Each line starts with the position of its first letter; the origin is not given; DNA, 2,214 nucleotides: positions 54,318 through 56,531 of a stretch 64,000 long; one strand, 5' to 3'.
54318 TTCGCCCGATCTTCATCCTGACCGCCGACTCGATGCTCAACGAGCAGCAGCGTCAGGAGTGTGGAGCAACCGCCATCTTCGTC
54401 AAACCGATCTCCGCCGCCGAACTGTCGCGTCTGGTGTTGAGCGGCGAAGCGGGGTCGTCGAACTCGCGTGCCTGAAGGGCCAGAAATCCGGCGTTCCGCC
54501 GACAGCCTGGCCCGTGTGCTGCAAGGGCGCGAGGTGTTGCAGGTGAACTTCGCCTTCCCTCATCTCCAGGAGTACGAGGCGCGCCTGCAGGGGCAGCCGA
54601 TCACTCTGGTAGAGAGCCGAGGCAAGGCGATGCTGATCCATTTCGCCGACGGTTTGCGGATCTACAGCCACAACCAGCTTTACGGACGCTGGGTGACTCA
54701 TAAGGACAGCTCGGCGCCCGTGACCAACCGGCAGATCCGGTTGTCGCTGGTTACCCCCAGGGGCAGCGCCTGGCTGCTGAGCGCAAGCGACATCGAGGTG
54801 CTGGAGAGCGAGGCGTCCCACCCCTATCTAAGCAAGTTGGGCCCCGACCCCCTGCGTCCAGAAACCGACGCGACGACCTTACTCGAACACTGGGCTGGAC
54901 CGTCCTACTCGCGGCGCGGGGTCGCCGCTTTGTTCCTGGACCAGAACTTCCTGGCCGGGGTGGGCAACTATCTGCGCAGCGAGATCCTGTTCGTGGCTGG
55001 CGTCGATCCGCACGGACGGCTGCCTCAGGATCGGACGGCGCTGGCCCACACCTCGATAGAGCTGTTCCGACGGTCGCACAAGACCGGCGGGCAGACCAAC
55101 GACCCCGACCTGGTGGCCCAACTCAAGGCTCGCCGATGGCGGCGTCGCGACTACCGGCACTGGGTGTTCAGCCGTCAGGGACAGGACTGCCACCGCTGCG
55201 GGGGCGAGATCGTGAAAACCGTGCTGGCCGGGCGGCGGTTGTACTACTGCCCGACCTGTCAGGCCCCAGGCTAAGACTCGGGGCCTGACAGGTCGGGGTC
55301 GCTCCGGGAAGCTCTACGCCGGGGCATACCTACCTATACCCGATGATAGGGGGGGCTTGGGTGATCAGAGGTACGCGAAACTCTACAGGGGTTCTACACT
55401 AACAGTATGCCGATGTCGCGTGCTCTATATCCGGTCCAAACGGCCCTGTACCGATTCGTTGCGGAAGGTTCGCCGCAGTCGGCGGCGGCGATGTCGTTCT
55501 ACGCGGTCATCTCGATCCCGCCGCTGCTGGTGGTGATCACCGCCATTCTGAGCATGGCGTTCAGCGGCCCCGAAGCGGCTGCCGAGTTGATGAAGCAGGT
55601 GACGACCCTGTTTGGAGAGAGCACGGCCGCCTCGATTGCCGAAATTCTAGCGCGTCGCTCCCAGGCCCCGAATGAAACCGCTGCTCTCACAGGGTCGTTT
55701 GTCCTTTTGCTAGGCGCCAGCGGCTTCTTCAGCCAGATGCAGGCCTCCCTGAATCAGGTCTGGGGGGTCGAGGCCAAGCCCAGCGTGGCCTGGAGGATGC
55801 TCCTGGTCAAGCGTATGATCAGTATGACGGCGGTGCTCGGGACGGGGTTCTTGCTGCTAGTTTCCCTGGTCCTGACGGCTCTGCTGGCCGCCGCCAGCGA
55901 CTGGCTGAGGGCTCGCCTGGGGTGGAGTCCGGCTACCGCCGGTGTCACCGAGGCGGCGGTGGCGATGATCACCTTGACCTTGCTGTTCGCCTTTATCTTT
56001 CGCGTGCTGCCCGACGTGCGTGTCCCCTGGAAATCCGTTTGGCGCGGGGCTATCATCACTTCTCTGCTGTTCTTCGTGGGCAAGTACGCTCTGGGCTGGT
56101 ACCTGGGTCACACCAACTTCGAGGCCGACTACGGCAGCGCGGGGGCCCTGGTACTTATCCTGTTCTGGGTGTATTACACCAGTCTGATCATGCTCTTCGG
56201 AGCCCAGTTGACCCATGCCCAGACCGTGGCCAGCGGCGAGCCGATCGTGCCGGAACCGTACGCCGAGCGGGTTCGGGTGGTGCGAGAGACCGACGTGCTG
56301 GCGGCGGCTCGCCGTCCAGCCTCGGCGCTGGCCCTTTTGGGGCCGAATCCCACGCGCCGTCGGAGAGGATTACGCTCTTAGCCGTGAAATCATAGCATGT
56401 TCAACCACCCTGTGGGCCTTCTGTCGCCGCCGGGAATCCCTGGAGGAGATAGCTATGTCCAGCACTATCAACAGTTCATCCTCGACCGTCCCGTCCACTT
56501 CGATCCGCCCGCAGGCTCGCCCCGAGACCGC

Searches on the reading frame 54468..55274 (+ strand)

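Call 10: search_protein_families(library=pfam, proteins=[window:54468-55274:+], max_evalue=0.001)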
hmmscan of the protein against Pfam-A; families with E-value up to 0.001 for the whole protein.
window:54468-55274:+ (268 aa): 3 families
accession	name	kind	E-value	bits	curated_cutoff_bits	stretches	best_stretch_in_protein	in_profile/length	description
PF01149.29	Fapy_DNA_glyco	-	9.8e-13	49.2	25.5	1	1-94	1-100/117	Formamidopyrimidine-DNA glycosylase N-terminal domain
PF06831.19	H2TH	-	6.2e-10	39.4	34.7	1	124-183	1-57/93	Formamidopyrimidine-DNA glycosylase H2TH domain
PF06827.20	zf-FPG_IleRS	-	8.9e-08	32.3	21.3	1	238-265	1-28/30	Zinc finger found in FPG and IleRS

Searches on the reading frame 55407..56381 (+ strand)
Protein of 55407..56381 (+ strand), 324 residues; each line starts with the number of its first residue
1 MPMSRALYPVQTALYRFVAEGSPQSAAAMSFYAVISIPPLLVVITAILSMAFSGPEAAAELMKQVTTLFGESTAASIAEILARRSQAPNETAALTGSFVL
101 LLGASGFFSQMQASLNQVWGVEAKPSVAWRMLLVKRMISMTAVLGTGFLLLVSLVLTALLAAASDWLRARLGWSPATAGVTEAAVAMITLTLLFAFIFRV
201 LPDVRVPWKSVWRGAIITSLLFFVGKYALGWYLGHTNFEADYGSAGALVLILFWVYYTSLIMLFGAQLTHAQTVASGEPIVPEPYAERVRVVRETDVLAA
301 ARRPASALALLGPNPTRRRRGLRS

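Call 10: search_protein_families(library=pfam, proteins=[window:55407-56381:+], max_evalue=0.001)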
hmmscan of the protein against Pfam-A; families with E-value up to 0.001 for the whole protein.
window:55407-56381:+ (324 aa): 1 family
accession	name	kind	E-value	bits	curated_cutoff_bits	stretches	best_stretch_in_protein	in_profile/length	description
PF03631.20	Virul_fac_BrkB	-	6.4e-51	173.9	33.7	1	23-271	6-254/259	Virulence factor BrkB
